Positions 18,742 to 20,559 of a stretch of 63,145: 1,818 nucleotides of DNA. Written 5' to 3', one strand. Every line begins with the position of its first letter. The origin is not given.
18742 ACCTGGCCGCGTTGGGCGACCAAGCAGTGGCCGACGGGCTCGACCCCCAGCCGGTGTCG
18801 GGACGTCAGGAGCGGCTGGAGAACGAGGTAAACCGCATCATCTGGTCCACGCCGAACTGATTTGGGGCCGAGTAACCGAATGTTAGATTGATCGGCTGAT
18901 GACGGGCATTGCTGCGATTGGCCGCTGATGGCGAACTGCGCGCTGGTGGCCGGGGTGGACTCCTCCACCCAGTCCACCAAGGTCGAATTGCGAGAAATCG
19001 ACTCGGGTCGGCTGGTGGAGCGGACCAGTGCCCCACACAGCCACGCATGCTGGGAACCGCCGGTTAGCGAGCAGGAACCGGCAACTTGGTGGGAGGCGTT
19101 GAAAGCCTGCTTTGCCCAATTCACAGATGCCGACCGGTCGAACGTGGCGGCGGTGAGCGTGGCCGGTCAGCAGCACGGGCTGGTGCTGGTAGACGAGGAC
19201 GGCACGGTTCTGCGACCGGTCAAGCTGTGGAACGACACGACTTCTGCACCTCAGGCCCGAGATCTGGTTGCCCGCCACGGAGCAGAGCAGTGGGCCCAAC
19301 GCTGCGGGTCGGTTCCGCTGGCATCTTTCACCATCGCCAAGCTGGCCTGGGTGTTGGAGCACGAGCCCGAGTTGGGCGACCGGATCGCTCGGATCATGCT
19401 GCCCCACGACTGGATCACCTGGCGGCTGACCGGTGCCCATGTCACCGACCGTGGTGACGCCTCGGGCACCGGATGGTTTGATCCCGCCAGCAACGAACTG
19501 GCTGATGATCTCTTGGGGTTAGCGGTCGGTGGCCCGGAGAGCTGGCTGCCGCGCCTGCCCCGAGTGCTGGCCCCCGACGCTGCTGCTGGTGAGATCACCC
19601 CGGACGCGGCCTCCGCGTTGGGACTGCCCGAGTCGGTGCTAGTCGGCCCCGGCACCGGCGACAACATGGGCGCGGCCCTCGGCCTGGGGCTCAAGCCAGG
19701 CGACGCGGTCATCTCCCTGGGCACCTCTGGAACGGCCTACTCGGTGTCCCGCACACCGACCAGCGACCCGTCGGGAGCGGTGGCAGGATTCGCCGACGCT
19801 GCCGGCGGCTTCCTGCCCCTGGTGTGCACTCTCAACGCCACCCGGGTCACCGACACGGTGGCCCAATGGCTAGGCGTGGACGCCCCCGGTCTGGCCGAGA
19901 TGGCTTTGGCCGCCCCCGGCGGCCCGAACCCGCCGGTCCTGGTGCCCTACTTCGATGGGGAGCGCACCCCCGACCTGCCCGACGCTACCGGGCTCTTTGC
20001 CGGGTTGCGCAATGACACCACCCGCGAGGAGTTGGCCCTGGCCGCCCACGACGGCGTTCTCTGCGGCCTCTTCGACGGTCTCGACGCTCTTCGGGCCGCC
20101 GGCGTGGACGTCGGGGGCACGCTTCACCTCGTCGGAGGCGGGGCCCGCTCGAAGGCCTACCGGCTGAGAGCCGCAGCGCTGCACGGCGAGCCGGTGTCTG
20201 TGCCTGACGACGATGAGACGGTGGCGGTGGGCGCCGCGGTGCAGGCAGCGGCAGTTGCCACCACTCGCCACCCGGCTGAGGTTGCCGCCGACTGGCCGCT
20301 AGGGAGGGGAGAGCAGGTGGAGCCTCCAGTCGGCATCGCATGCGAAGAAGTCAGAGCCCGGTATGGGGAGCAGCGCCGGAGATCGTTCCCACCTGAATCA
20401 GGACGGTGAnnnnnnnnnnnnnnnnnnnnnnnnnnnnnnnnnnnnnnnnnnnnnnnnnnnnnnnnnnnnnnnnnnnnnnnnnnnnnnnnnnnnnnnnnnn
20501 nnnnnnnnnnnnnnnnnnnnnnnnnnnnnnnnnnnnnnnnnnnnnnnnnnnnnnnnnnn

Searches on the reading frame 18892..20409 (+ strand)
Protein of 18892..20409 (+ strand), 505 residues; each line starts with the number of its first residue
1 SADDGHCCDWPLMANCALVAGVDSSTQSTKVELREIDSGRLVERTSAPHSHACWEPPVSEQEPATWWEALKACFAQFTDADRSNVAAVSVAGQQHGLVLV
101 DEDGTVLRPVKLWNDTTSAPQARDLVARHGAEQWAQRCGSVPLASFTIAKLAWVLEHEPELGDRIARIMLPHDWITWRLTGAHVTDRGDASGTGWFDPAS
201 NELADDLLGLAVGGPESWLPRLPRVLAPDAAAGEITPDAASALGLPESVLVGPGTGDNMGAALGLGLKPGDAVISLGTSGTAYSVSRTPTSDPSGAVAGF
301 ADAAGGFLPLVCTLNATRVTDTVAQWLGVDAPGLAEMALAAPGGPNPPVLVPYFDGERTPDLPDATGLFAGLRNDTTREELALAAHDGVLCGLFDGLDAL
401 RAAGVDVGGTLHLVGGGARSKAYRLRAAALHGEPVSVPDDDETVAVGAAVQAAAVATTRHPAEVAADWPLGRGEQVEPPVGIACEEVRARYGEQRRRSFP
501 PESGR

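Call 11: search_protein_families(library=pfam, proteins=[window:18892-20409:+])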
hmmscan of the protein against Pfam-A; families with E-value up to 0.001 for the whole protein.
window:18892-20409:+ (505 aa): 2 families
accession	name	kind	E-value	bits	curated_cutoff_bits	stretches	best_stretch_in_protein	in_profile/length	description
PF00370.27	FGGY_N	-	7.3e-46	157.2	28.8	1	19-264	2-245/245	FGGY family of carbohydrate kinases, N-terminal domain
PF02782.22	FGGY_C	-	2.5e-22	80.1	27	1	272-454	1-196/198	FGGY family of carbohydrate kinases, C-terminal domain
